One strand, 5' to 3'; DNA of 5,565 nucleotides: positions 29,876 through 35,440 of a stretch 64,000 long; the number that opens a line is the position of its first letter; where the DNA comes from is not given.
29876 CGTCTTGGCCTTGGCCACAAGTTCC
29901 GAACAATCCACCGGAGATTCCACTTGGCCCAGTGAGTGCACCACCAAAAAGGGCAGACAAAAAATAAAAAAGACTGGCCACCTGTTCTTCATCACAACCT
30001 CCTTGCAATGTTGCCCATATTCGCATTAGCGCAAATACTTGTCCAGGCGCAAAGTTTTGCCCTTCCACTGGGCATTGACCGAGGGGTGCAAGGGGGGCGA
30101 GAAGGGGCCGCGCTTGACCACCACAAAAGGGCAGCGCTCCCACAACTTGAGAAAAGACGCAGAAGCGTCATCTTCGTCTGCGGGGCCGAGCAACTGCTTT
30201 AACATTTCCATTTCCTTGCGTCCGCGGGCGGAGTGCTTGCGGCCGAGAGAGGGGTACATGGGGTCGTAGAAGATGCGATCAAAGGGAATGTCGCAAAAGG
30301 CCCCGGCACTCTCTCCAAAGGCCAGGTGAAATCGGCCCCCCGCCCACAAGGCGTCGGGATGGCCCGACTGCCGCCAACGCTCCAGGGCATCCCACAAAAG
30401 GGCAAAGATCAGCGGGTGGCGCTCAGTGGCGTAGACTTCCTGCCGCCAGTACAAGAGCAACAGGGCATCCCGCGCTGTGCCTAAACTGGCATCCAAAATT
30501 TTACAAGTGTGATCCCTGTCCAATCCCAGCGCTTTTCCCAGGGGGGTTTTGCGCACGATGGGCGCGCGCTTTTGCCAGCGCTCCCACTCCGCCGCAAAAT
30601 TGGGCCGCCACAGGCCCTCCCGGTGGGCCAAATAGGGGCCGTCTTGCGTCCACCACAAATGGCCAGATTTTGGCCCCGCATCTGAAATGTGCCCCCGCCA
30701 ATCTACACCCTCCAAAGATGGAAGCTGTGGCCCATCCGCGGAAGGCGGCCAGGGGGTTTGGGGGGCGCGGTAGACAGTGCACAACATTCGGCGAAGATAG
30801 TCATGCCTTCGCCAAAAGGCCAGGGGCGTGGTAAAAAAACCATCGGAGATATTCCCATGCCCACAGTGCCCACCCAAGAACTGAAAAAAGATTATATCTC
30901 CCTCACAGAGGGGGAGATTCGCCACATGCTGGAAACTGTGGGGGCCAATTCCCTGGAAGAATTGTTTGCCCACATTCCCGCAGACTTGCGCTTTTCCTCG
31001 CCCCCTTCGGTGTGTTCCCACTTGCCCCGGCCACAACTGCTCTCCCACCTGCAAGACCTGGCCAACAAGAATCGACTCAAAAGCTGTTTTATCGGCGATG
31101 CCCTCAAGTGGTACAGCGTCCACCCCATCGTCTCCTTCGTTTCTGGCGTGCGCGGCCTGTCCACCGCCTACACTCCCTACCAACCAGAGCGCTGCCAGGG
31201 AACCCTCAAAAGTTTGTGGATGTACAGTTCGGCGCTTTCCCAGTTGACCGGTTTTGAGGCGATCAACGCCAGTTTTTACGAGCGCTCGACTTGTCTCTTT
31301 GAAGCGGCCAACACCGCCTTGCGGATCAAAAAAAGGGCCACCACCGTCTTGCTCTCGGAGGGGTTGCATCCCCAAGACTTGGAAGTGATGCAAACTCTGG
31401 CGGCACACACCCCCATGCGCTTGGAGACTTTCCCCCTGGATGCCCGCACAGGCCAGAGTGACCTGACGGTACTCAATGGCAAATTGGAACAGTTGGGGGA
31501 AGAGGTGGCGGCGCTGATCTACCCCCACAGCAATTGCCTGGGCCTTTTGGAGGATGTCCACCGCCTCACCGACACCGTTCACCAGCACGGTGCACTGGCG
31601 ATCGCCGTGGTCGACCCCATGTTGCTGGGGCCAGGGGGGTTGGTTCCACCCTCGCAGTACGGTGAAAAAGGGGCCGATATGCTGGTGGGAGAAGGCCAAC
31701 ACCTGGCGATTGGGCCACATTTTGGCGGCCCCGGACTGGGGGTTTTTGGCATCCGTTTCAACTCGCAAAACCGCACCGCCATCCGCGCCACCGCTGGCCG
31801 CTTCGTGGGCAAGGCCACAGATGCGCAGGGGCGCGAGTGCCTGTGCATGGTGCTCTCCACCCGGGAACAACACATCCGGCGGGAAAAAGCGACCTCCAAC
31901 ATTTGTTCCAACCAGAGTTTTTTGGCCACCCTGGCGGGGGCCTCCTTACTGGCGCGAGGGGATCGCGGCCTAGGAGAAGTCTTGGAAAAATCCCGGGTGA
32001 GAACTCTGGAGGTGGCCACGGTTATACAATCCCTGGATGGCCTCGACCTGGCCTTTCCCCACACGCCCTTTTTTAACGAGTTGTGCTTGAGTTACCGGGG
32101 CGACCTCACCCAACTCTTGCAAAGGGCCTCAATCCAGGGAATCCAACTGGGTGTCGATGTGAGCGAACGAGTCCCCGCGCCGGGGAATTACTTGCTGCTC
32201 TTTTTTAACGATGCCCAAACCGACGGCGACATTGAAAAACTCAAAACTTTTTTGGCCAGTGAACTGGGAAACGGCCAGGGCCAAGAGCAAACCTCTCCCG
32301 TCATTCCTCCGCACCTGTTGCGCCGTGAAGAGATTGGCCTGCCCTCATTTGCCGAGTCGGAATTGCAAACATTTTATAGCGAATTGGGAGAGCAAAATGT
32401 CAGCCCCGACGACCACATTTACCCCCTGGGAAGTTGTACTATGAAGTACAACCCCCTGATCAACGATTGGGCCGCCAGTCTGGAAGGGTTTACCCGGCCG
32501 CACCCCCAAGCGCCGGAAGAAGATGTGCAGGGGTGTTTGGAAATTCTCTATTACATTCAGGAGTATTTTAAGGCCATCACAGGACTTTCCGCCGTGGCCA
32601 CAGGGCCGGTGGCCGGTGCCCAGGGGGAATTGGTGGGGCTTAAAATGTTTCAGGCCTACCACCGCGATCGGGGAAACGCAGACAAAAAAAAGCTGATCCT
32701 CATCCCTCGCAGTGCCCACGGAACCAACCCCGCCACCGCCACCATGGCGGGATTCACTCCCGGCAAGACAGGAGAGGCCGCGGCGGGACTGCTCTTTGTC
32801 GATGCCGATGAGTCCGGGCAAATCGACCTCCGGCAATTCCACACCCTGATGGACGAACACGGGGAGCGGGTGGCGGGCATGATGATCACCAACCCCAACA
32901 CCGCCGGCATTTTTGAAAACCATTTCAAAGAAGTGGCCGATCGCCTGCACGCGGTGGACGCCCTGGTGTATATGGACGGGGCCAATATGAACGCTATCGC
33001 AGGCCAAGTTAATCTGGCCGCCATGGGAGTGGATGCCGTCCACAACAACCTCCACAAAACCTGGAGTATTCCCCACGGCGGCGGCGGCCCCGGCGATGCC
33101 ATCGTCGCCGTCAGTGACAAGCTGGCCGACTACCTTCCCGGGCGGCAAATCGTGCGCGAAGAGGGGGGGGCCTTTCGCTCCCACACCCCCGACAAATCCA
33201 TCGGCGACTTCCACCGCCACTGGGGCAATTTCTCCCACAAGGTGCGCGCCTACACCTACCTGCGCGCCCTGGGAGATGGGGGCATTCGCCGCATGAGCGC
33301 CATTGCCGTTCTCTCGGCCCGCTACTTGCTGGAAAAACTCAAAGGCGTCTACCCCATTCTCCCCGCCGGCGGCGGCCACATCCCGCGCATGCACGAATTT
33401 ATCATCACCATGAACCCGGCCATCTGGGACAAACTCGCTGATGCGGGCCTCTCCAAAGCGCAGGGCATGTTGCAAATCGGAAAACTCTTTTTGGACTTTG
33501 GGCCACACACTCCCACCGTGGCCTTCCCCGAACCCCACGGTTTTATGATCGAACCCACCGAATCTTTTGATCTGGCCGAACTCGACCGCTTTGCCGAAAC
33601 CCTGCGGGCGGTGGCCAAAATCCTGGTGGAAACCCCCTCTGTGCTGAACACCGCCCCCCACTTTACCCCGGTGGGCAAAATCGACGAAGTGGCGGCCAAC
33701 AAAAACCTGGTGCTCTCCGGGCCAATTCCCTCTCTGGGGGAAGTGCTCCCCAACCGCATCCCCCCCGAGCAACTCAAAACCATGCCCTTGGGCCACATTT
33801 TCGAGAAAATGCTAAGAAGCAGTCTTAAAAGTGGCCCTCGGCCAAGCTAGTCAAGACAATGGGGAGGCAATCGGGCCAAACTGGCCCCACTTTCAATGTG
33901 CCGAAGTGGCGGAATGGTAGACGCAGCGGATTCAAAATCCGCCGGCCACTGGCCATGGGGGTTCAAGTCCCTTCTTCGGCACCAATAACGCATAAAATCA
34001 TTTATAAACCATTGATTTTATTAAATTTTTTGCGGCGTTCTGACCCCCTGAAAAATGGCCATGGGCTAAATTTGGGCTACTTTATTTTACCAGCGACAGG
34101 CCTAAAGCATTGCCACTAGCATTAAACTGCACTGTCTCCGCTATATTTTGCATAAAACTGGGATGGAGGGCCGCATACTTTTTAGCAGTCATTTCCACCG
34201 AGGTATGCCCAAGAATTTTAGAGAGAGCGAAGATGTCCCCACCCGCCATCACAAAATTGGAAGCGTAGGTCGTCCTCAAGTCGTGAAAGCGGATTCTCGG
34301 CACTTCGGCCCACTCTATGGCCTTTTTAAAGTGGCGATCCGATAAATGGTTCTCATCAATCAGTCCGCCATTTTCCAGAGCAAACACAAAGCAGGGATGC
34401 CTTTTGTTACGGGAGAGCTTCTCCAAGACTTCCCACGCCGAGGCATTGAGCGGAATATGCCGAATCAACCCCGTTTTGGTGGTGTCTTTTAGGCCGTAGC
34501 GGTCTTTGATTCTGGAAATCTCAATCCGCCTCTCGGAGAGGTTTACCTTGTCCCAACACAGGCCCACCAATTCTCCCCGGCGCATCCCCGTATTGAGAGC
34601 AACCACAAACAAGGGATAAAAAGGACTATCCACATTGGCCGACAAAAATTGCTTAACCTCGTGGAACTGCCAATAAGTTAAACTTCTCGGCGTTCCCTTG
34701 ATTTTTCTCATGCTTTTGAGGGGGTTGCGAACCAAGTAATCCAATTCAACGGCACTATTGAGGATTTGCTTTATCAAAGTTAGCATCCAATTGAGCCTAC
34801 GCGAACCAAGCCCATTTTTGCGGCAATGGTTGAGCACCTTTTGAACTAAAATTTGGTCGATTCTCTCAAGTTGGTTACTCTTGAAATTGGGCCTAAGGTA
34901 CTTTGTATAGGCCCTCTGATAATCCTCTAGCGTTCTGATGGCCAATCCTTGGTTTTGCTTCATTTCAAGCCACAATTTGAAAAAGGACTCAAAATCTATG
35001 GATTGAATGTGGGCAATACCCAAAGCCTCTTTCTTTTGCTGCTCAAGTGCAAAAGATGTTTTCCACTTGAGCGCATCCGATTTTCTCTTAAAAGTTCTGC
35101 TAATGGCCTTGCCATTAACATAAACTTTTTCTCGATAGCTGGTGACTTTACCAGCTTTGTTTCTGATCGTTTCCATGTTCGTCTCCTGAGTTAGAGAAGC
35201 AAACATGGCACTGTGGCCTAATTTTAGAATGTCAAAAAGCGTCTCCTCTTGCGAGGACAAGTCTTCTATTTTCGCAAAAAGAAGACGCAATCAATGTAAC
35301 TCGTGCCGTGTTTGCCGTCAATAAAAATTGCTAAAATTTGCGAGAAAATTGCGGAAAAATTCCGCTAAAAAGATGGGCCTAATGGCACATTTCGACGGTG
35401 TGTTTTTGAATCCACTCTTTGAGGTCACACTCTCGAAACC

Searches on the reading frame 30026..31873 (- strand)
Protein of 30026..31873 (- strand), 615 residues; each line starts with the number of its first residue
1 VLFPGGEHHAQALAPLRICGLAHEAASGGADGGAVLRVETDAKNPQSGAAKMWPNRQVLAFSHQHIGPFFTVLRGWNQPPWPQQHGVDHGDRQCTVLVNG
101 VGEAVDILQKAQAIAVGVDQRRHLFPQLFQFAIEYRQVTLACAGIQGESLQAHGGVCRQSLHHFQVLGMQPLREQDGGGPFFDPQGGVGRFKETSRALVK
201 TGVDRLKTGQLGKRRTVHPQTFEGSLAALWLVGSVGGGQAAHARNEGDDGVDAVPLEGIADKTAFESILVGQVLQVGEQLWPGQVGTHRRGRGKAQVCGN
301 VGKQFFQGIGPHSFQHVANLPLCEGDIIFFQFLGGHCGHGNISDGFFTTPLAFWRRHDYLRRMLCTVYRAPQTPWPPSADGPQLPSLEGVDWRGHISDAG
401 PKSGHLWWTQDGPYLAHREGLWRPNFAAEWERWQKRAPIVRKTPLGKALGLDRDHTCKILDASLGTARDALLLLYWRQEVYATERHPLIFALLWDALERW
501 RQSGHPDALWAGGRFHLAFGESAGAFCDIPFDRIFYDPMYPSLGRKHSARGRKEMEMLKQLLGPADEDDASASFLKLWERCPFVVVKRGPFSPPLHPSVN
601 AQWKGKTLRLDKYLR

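Call 13: search_protein_families(library=pfam, proteins=[window:30026-31873:-], max_evalue=0.01)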
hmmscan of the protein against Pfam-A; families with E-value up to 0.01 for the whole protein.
window:30026-31873:- (615 aa): 1 family
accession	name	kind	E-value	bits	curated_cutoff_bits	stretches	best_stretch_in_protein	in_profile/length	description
PF04445.19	SAM_MT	-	1.2e-23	84.2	26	1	434-614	50-229/230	Putative SAM-dependent methyltransferase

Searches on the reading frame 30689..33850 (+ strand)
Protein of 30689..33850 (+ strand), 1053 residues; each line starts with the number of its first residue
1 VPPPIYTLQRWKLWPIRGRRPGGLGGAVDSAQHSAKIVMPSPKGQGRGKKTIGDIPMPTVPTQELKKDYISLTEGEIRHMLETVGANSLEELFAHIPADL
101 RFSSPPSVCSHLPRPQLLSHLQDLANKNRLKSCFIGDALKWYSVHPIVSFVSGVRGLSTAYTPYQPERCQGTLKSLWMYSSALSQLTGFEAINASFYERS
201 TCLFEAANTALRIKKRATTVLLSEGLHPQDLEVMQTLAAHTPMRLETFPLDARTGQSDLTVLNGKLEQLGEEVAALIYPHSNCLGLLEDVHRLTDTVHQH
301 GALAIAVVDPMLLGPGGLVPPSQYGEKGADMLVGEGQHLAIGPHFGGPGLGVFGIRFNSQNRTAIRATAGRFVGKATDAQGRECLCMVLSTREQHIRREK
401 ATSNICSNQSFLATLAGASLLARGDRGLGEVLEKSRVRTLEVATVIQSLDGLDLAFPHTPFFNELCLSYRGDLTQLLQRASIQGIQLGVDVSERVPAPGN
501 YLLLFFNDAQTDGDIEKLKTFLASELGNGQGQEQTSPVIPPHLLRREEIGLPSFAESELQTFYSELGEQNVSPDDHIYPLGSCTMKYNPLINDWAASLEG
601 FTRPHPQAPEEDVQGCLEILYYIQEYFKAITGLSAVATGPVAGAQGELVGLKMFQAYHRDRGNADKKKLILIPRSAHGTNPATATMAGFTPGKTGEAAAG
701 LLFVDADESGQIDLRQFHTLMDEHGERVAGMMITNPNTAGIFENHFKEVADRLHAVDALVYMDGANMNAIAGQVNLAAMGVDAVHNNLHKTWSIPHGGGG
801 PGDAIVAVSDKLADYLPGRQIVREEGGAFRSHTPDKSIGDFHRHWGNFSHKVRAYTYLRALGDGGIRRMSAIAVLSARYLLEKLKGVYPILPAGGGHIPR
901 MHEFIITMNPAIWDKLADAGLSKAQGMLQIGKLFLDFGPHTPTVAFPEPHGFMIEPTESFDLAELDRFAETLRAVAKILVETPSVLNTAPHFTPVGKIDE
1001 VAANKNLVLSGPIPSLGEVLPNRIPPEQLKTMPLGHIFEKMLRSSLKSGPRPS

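Call 13: search_protein_families(library=pfam, proteins=[window:30689-33850:+], max_evalue=0.01)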
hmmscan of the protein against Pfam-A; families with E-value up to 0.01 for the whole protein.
window:30689-33850:+ (1053 aa): 3 families
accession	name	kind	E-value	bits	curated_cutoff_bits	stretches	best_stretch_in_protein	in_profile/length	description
PF02347.22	GDC-P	-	1.5e-81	274.9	26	2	68-491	2-405/429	Glycine cleavage system P-protein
PF21478.3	GcvP2_C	-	2.9e-16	59.9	27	1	870-977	2-100/122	Glycine dehydrogenase, C-terminal domain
PF00266.25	Aminotran_5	-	3.2e-10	40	21.5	1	701-792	116-203/371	Aminotransferase class-V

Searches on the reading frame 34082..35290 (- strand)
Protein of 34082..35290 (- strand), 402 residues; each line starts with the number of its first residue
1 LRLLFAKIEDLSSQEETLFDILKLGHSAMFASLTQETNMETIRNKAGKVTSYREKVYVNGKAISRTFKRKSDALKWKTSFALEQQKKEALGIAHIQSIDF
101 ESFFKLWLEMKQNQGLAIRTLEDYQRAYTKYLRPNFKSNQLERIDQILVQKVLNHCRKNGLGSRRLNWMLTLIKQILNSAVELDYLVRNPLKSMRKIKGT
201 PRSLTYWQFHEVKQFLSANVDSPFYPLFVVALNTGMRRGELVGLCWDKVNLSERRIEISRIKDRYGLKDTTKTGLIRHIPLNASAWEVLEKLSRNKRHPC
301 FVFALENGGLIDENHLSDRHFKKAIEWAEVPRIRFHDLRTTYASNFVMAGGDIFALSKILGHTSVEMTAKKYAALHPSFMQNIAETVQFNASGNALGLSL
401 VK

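Call 12: search_protein_families(library=pfam, proteins=[window:34082-35290:-], max_evalue=0.01)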
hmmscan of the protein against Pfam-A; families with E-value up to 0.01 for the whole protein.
window:34082-35290:- (402 aa): 4 families
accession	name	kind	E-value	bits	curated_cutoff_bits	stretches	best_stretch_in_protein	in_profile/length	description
PF00589.27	Phage_integrase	-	1.4e-22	80.7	27.1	1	226-375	26-168/172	Phage integrase family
PF14659.12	Phage_int_SAM_3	-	1.9e-07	31.6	22.6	1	100-155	2-56/58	Phage integrase, N-terminal SAM-like domain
PF13102.12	Phage_int_SAM_5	-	2.9e-05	24.8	22.3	1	100-192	2-94/98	Phage integrase SAM-like domain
PF22022.2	Phage_int_M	-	0.0019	18.8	27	1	100-195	1-94/96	Phage integrase central domain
